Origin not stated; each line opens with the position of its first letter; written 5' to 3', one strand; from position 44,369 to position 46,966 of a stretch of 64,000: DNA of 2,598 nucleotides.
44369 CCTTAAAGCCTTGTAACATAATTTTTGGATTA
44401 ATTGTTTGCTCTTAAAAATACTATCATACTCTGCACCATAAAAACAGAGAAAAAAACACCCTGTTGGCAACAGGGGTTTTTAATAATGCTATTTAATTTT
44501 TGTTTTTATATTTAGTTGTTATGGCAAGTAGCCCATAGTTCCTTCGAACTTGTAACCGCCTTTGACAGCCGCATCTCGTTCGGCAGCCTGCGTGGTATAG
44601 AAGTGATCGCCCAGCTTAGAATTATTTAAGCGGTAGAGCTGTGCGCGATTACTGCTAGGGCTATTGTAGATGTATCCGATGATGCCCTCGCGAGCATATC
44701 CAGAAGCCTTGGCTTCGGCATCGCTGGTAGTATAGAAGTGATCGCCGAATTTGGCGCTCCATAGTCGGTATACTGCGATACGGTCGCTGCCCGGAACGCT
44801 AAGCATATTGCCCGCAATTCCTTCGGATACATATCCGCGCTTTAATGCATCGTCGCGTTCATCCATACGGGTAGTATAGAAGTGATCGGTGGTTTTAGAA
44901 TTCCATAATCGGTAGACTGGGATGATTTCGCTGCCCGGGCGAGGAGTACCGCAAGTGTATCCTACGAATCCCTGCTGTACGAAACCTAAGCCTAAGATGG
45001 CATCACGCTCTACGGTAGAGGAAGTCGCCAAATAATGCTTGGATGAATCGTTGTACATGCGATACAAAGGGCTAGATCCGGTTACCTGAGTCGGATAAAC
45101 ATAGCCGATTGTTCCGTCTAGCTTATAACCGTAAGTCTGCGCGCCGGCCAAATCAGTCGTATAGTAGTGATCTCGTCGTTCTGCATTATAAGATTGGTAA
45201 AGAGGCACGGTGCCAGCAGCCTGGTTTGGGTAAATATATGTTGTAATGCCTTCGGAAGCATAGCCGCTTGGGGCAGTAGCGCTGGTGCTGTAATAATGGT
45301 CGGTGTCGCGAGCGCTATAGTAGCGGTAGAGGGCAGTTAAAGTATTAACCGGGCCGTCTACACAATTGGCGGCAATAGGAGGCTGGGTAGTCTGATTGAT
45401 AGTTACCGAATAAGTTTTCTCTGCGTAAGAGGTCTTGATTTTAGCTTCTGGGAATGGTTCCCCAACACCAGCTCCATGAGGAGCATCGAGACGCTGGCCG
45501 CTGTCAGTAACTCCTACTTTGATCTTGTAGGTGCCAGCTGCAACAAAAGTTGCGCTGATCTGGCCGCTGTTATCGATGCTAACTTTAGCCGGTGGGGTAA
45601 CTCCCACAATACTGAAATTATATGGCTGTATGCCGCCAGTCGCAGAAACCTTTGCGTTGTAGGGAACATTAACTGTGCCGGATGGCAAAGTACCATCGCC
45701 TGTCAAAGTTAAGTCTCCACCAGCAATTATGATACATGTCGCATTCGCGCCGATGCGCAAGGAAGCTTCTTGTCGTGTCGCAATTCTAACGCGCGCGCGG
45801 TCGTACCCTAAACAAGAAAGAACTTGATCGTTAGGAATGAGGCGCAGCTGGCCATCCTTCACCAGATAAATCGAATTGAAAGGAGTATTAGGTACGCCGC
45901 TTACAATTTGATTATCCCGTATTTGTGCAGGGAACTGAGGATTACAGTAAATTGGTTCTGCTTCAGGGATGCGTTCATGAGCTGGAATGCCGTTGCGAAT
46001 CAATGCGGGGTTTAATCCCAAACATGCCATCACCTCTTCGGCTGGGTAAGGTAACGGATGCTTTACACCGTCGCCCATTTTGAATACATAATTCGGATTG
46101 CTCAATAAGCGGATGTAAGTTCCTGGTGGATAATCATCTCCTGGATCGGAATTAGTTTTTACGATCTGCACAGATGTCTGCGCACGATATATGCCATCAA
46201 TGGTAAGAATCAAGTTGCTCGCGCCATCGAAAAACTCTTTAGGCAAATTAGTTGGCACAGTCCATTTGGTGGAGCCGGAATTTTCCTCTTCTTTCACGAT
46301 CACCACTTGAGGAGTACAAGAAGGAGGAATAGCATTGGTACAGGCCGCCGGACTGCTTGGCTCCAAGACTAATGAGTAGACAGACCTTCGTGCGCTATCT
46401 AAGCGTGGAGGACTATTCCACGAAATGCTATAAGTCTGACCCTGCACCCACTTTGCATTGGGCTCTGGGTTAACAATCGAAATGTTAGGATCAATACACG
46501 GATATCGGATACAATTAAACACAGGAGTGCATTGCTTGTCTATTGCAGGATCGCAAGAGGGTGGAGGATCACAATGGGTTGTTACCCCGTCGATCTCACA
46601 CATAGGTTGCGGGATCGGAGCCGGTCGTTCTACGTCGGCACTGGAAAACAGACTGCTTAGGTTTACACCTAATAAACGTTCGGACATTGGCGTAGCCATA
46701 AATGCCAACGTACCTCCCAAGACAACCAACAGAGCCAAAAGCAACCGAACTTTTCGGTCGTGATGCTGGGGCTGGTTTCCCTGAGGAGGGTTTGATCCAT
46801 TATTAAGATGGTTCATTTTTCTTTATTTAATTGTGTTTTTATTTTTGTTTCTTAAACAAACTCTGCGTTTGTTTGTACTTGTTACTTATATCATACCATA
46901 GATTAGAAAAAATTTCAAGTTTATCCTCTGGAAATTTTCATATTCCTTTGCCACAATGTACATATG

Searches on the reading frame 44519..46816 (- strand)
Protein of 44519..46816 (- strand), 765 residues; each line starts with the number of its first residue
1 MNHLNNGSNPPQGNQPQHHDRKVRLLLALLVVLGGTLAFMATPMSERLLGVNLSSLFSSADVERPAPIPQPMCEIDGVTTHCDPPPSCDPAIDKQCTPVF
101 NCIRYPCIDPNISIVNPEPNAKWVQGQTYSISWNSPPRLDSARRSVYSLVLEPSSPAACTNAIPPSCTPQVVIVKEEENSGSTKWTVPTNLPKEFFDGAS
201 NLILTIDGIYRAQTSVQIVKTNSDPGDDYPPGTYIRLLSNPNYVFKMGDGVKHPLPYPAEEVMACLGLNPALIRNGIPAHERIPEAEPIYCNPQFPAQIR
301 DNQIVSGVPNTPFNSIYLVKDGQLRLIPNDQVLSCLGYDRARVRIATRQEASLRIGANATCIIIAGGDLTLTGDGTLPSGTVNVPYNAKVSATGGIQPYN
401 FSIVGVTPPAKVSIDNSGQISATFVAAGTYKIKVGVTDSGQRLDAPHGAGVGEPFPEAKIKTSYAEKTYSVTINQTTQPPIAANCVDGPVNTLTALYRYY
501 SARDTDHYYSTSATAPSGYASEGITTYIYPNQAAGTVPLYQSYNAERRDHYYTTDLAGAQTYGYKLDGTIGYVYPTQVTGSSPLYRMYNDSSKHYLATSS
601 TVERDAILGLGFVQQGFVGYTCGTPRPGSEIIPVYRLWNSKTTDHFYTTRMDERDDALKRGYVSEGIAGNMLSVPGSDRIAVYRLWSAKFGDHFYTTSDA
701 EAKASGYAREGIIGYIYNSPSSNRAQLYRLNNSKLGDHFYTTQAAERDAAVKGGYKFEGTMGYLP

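Call 46: search_protein_families(library=pfam, proteins=[window:44519-46816:-], max_evalue=0.00001)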
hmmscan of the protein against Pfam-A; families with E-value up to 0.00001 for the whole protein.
window:44519-46816:- (765 aa): 1 family
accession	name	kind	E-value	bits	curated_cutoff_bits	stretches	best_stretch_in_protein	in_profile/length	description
PF18885.6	DUF5648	-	2e-65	219.4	25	3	633-763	1-132/134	Domain of unknown function (DUF5648)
